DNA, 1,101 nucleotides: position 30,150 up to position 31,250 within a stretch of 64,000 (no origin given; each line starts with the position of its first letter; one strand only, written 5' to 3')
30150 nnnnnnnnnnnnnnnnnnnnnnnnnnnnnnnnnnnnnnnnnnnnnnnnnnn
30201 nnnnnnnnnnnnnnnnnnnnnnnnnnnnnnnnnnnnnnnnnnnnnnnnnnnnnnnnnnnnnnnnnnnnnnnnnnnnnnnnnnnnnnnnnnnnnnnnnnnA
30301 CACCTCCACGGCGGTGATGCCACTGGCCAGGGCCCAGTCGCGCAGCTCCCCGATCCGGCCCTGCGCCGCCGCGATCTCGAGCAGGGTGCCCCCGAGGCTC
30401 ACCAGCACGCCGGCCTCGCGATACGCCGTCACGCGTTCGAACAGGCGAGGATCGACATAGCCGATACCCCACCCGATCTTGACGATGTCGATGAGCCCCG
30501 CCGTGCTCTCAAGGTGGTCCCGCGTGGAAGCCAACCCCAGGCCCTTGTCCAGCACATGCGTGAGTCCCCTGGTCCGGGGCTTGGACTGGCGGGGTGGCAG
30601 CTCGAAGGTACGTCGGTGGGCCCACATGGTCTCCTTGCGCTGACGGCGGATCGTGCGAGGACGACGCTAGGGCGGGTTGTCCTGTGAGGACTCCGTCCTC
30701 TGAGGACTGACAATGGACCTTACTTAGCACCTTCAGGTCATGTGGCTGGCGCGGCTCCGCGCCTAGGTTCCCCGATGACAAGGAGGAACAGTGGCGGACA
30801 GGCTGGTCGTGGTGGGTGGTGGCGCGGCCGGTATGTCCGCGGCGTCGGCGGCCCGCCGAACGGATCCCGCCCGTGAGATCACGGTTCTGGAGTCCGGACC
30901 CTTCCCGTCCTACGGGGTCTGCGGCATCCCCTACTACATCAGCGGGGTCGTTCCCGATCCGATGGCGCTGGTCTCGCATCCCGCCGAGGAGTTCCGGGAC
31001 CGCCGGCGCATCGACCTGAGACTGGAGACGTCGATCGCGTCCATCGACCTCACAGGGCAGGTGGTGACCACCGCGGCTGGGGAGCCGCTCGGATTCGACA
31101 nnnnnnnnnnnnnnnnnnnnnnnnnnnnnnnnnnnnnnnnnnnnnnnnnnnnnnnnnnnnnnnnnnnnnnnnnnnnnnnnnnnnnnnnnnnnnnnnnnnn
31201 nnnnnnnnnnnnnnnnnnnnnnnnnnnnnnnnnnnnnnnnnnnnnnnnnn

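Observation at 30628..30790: Tandem GTCCT-N3-AGGAC palindromes in the divergent island promoter, with a related site upstream of the MEDS-PucR genes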

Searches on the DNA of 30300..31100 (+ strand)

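Call 13: search_dna_similar(query=window:30300-31100:+, collection=plasmids, mode=distant, max_rows=30)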
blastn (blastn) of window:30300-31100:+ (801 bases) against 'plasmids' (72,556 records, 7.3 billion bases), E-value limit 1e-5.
Records with a match: 4; places in all: 4; records where one place covers at least 80% of the query: 0.
Best place of each record, by identity: 60-80% 4.
By first word of the organism name: Mycolicibacterium 2; Streptomyces 1; Nocardioides 1.
By predicted mobility (MOB-suite, as given by PLSDB): mobilizable 2; non-mobilizable 1; conjugative 1.
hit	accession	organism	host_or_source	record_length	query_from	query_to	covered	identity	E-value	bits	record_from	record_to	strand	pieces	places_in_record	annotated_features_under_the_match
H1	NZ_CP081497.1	Streptomyces sp. BHT-5-2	whole organism,plant soil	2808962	496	725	29%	66.1%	3e-6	61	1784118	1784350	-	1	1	none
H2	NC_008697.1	Nocardioides sp. JS614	-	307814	464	636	22%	68.5%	3e-6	62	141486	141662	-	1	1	FAD-dependent oxidoreductase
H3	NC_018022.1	Mycolicibacterium chubuense NBB4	-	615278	504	638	17%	71.9%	4e-10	73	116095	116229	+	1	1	FAD-dependent oxidoreductase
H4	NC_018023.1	Mycolicibacterium chubuense NBB4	-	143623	499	598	12%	79.0%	7e-14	87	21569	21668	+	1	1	FAD-dependent oxidoreductase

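Call 16: get_annotated_region(hit=H4, flank=9000)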
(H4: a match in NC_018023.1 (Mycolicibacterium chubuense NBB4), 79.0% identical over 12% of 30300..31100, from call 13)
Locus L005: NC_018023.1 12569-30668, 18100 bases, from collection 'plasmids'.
description: Mycolicibacterium chubuense NBB4 plasmid pMYCCH.02, complete sequence
organism: Mycolicibacterium chubuense NBB4 (NCBI taxid 710421)
taxonomy: Bacteria; Actinomycetota; Actinomycetes; Mycobacteriales; Mycobacteriaceae; Mycolicibacterium; Mycolicibacterium chubuense; Mycolicibacterium chubuense NBB4
host: -; source: -; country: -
typing (MOB-suite, as given by PLSDB): mobilizable; replicon rep_cluster_1606; relaxase MOBF
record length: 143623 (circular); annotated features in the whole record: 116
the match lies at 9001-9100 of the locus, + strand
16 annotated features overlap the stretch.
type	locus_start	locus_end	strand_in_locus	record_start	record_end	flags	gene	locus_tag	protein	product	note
CDS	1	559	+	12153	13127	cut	-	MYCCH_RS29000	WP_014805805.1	ABC transporter substrate-binding protein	-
CDS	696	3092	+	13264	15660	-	-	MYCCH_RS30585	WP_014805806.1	molybdopterin-dependent oxidoreductase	-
CDS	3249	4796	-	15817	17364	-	-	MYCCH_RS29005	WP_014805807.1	lyase family protein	-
CDS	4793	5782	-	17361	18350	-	-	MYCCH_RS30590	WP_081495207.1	pyridoxal-phosphate dependent enzyme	-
CDS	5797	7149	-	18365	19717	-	-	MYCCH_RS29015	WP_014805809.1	adenylosuccinate lyase family protein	-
CDS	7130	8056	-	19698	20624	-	-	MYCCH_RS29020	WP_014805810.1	hypothetical protein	-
CDS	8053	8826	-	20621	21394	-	-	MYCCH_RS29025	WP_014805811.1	phosphosulfolactate synthase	-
CDS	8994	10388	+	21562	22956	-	-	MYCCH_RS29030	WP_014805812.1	FAD-dependent oxidoreductase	-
CDS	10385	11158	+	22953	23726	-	-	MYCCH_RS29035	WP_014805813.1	glucose 1-dehydrogenase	-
CDS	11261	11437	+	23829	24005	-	-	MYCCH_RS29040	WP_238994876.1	hypothetical protein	-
CDS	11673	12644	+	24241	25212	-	-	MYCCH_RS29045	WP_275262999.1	transposase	GO:0006313 - DNA transposition [Evidence IEA]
CDS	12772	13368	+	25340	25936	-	-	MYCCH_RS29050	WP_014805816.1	MEDS domain-containing protein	-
CDS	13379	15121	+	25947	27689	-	-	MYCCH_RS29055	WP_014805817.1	helix-turn-helix domain-containing protein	-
CDS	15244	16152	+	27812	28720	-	-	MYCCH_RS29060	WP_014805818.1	CoA-transferase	-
CDS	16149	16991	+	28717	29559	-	-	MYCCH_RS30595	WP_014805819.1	CoA-transferase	-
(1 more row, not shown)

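Call 18: get_annotated_region(hit=H2, flank=9000)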
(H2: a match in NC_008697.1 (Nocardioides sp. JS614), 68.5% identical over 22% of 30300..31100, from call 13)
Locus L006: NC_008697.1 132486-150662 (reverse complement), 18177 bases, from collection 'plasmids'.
description: Nocardioides sp. JS614 plasmid pNOCA01, complete sequence
organism: Nocardioides sp. JS614 (NCBI taxid 196162)
taxonomy: Bacteria; Actinomycetota; Actinomycetes; Propionibacteriales; Nocardioidaceae; Nocardioides; Nocardioides sp. JS614
host: -; source: -; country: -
typing (MOB-suite, as given by PLSDB): conjugative; replicon rep_cluster_1783; relaxase MOBF; mating-pair formation MPF_T
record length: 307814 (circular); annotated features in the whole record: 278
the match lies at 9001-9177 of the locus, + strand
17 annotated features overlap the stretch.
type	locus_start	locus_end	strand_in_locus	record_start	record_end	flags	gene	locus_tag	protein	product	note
CDS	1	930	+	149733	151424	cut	-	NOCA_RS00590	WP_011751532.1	helix-turn-helix domain-containing protein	-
CDS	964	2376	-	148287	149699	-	-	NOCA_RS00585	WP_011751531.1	aldehyde dehydrogenase family protein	-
CDS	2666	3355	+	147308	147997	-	-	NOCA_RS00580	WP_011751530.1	phosphoadenylyl-sulfate reductase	GO:0019379 - sulfate assimilation, phosphoadenylyl sulfate reduction by phosphoadenylyl-sulfate reductase (thioredoxin) ...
CDS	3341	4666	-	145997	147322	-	-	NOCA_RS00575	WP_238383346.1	argininosuccinate lyase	-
CDS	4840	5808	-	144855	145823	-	-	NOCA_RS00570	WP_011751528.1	pyridoxal-phosphate dependent enzyme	-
CDS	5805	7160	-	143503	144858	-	-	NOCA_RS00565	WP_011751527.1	adenylosuccinate lyase family protein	-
CDS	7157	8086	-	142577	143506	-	-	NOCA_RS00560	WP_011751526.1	hypothetical protein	-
CDS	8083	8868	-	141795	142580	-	-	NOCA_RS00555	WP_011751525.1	phosphosulfolactate synthase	-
CDS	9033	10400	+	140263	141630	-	-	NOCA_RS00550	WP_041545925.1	FAD-dependent oxidoreductase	-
CDS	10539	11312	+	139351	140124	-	-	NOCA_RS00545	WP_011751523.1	glucose 1-dehydrogenase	-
CDS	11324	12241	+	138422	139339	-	-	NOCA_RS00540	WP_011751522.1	CoA-transferase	-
CDS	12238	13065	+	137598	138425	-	-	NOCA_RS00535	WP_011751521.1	CoA-transferase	-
CDS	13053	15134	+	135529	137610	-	-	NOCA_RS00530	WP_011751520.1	acetate--CoA ligase family protein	-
CDS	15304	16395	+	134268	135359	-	-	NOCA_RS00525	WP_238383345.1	cobalamin-independent methionine synthase II family protein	-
CDS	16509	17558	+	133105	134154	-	-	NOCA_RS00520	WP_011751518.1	methane monooxygenase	-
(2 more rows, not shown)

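Call 19: get_annotated_region(hit=H3, flank=9000)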
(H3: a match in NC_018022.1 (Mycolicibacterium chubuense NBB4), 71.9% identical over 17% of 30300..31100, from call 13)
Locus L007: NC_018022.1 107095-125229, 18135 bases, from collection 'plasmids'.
description: Mycolicibacterium chubuense NBB4 plasmid pMYCCH.01, complete sequence
organism: Mycolicibacterium chubuense NBB4 (NCBI taxid 710421)
taxonomy: Bacteria; Actinomycetota; Actinomycetes; Mycobacteriales; Mycobacteriaceae; Mycolicibacterium; Mycolicibacterium chubuense; Mycolicibacterium chubuense NBB4
host: -; source: -; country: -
typing (MOB-suite, as given by PLSDB): mobilizable; relaxase MOBF,MOBF
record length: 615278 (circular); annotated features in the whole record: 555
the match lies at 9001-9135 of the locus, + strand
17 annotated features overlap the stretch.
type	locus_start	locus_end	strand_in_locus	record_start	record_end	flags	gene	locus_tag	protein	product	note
CDS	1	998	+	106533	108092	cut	-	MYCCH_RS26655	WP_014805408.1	NAD(P)/FAD-dependent oxidoreductase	-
CDS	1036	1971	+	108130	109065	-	-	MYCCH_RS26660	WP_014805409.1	TIGR03564 family F420-dependent LLM class oxidoreductase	GO:0008150 - biological_process [Evidence IEA]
CDS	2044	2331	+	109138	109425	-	-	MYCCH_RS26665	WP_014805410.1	hypothetical protein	-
CDS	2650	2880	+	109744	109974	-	-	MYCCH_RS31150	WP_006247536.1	hypothetical protein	-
CDS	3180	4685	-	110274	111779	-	-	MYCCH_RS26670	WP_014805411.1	lyase family protein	-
CDS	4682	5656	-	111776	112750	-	-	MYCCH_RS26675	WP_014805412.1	D-cysteine desulfhydrase family protein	-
CDS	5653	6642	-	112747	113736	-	-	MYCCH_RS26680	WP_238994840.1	adenylosuccinate lyase family protein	-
CDS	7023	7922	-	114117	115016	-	-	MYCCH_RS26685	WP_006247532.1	hypothetical protein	-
CDS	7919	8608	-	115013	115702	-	-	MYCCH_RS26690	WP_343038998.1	phosphosulfolactate synthase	-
CDS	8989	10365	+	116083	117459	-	-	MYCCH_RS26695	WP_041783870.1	FAD-dependent oxidoreductase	-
CDS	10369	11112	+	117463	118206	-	-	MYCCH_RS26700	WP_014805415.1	SDR family oxidoreductase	-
CDS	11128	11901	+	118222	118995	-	-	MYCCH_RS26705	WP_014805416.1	SDR family oxidoreductase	-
CDS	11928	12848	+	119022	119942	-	-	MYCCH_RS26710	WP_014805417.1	CoA-transferase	-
CDS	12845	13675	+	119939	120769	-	-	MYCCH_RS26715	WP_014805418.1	CoA-transferase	-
CDS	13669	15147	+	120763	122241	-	-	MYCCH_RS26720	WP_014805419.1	CoA-binding protein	-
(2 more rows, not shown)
